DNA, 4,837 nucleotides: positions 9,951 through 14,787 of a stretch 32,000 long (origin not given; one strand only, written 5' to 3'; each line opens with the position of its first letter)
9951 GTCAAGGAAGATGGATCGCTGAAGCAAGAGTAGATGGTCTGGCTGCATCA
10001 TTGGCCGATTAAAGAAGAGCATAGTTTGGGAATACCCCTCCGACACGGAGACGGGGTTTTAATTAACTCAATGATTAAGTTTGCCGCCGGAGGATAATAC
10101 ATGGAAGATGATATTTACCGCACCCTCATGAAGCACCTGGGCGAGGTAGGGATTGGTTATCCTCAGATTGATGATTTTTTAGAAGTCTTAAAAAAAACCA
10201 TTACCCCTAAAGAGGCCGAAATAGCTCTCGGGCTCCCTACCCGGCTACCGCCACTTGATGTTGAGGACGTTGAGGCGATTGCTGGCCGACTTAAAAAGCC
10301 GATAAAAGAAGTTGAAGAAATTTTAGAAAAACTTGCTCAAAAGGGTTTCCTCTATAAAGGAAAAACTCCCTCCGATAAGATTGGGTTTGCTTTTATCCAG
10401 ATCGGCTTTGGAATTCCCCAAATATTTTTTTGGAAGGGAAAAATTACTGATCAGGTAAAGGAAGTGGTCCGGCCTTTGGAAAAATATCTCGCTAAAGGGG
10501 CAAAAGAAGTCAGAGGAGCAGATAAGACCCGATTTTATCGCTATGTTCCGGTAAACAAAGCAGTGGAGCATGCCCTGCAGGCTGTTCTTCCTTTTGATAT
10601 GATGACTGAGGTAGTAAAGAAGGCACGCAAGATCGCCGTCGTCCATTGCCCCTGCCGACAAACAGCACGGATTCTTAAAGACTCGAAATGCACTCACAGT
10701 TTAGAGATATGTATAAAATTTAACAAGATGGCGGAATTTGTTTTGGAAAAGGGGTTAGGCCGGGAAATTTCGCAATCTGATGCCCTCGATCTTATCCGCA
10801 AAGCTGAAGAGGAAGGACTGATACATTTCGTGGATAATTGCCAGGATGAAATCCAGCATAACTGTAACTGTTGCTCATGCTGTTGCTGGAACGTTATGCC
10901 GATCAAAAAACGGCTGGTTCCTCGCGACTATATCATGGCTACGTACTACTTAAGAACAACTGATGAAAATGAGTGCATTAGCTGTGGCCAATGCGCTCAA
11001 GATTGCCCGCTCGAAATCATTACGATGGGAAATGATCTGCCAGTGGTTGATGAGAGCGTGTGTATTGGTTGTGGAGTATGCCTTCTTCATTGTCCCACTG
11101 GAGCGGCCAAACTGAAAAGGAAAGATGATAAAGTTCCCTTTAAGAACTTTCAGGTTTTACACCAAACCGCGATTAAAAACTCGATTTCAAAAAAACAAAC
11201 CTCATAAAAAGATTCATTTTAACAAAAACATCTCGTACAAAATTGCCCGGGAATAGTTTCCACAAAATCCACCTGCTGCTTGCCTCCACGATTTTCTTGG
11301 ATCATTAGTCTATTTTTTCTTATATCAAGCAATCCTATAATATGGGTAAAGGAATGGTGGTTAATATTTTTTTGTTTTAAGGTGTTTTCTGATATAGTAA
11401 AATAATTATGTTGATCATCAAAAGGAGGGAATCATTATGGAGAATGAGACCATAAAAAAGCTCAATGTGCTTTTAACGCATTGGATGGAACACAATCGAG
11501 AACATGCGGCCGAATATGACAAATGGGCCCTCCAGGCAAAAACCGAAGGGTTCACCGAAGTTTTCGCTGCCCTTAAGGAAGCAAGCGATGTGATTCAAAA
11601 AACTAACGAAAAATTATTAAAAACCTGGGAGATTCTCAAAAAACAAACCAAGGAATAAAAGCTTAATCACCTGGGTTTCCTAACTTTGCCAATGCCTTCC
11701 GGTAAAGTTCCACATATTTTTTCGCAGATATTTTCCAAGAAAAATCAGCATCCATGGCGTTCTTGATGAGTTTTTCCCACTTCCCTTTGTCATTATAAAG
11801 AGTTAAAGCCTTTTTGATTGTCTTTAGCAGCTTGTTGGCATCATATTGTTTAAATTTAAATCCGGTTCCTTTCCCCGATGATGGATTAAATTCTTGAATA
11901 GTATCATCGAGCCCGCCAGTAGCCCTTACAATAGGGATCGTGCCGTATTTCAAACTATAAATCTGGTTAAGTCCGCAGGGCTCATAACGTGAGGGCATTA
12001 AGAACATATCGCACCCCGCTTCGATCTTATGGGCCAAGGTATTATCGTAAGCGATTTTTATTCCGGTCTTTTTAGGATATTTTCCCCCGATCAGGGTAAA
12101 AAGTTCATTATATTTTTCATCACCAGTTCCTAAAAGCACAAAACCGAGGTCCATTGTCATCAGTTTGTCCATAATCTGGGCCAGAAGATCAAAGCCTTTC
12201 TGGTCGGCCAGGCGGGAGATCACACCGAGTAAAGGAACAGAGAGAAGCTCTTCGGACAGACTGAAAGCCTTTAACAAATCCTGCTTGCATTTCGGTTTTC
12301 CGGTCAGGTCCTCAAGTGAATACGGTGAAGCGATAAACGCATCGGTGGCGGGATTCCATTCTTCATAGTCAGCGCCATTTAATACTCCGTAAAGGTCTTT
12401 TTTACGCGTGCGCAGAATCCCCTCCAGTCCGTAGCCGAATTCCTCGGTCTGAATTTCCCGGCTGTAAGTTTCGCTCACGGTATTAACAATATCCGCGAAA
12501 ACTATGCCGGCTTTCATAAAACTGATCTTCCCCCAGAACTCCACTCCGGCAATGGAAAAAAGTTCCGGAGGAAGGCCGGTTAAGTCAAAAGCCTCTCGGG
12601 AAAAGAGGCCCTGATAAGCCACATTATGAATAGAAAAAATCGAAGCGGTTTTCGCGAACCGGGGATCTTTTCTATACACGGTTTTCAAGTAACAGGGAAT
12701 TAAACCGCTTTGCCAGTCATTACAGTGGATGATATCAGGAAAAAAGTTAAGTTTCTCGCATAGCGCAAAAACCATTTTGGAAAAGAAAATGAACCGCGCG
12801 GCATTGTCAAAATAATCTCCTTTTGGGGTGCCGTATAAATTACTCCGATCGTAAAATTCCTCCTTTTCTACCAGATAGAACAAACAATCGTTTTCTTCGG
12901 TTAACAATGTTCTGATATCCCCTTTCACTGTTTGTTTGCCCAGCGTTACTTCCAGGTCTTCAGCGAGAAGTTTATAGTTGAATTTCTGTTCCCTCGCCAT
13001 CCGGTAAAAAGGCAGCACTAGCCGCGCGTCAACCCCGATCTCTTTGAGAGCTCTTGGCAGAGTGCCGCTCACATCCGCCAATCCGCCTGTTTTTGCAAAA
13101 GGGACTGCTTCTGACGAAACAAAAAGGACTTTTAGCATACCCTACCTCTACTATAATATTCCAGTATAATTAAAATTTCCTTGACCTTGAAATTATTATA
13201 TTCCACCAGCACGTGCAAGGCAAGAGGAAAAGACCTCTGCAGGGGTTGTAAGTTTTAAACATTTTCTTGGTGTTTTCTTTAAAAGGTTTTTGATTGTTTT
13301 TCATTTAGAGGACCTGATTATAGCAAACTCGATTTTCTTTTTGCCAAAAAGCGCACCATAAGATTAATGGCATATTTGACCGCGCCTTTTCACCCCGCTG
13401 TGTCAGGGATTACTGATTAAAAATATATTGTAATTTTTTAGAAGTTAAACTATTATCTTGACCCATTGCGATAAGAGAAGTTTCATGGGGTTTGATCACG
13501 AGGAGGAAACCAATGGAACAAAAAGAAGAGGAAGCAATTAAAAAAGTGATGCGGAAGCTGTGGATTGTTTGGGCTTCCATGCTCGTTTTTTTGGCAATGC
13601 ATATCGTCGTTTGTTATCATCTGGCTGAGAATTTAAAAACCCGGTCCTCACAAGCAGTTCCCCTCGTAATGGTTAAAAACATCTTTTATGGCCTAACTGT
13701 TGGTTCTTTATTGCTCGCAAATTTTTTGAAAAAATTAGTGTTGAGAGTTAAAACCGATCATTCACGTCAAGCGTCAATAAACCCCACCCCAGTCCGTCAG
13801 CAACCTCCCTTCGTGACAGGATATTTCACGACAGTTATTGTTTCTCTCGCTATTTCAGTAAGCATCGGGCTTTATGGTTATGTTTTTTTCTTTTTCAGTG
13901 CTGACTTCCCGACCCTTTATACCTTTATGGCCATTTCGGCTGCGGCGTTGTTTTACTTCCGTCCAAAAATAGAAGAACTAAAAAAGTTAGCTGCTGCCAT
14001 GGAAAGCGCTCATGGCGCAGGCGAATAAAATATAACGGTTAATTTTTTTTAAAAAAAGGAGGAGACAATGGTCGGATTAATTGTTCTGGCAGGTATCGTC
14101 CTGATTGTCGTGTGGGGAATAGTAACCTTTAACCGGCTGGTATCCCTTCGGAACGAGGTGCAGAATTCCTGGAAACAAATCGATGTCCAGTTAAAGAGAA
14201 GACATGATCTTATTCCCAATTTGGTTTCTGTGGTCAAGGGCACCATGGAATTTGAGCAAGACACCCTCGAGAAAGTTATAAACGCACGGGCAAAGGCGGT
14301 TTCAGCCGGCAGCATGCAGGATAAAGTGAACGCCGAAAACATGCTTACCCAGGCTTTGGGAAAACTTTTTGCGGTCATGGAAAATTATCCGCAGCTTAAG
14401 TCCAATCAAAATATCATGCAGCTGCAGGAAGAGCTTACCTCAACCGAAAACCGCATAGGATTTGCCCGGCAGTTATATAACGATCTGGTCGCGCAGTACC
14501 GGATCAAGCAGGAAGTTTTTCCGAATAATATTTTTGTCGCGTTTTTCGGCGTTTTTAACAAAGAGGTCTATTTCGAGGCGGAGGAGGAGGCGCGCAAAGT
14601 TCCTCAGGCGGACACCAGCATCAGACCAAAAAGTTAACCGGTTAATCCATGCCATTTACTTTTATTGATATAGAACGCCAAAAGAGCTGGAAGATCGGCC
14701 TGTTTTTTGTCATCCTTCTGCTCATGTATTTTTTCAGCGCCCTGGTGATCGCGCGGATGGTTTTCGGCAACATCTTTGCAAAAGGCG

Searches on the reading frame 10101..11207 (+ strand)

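Call 3: search_protein_families(library=pfam, proteins=[window:10101-11207:+], max_evalue=0.01)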
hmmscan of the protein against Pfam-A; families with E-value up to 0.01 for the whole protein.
window:10101-11207:+ (368 aa): 9 families
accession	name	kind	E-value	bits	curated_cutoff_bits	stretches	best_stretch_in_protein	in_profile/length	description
PF00037.32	Fer4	-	3.8e-12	45.9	21.1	2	314-335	1-22/24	4Fe-4S binding domain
PF13237.11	Fer4_10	-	3.7e-08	33.6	25.5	2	288-332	5-53/53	4Fe-4S dicluster domain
PF14697.11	Fer4_21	-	2.7e-07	31.1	35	1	288-334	4-55/59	4Fe-4S dicluster domain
PF12837.12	Fer4_6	-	2.8e-07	30.6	25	1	314-335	2-23/24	4Fe-4S binding domain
PF13187.11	Fer4_9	-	7.5e-07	29.5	27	1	291-335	1-51/52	4Fe-4S dicluster domain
PF12797.12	Fer4_2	-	2.2e-05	24.6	24.5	1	314-333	3-22/22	4Fe-4S binding domain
PF12838.12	Fer4_7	-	0.00016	22.5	27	1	320-335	37-52/52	4Fe-4S dicluster domain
PF13484.11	Fer4_16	-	0.00062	20.9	30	0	321-341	2-21/66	4Fe-4S double cluster binding domain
PF13534.11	Fer4_17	-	0.0044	18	22.2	0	321-352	2-31/61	4Fe-4S dicluster domain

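Call 4: search_protein_families(library=ncbifam, proteins=[window:10101-11207:+], max_evalue=0.01)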
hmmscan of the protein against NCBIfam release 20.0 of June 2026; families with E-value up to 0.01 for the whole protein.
window:10101-11207:+ (368 aa): 59 families (the best 25 are shown)
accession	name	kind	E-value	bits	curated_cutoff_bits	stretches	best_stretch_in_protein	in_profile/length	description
NF058577.1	FdxA_fam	equivalog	7.9e-13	48.4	65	1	290-335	7-52/52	4Fe-4S ferredoxin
NF005503.0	PRK07118.1-2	equivalog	6.7e-11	42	252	1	291-342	139-190/292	RnfABCDGE type electron transport complex subunit B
TIGR01944.1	rnfB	subfamily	6.2e-10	38.9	68.7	1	287-347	110-171/190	RnfABCDGE type electron transport complex subunit B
TIGR03294.1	FrhG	equivalog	1.3e-08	34.9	245.5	1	288-333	172-217/228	coenzyme F420 hydrogenase subunit gamma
NF041836.1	rnfB_Methano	equivalog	2.9e-08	33.5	445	2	298-348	149-200/265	Rnf electron transport complex subunit RnfB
NF040864.1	HgcB_ferredoxin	equivalog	3.9e-08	33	99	1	287-339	11-64/93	mercury methylation ferredoxin HgcB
TIGR03224.1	benzo_boxA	equivalog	5e-08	32.3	459.2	1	288-341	8-61/411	benzoyl-CoA 2,3-epoxidase subunit BoxA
TIGR02179.1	PorD_KorD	subfamily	7.6e-08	32.4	60.05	1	287-340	22-76/78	2-oxoacid:acceptor oxidoreductase, delta subunit, pyruvate/2-ketoisovalerate family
TIGR02912.1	sulfite_red_C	equivalog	1.5e-07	30.7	324.1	1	288-358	167-236/314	sulfite reductase subunit C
NF003475.0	PRK05113.1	equivalog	1.9e-07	31.2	203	1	286-349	109-173/190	electron transport complex subunit RsxB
NF005505.0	PRK07118.1-4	equivalog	3.8e-07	29.9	378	2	301-346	152-198/265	Fe-S cluster domain-containing protein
NF043069.1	T4HPD_activ_SAM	equivalog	4e-07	29.7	425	1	288-339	49-100/299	trans-4-hydroxy-L-proline dehydratase activase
NF040770.1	hetero_SS_HdrA2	exception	5.1e-07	28.2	1100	1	274-344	561-631/777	CoB-CoM heterodisulfide reductase HdrA2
NF045790.1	OxalOxreddelta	equivalog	5.8e-07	29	230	1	288-337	258-307/316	oxalate oxidoreductase subunit delta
TIGR04041.1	activase_YjjW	hypoth_equivalog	1.2e-06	28.2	250.2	1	290-336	41-87/276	YjjW family glycine radical enzyme activase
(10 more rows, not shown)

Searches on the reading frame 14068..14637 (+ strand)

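Call 47: search_protein_families(library=pfam, proteins=[window:14068-14637:+], max_evalue=0.00001)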
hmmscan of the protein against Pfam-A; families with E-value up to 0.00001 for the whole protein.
window:14068-14637:+ (189 aa): 1 family
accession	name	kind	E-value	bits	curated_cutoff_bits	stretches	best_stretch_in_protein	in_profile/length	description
PF04011.17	LemA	-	3.8e-55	186.2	26.2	1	34-180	1-146/149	LemA family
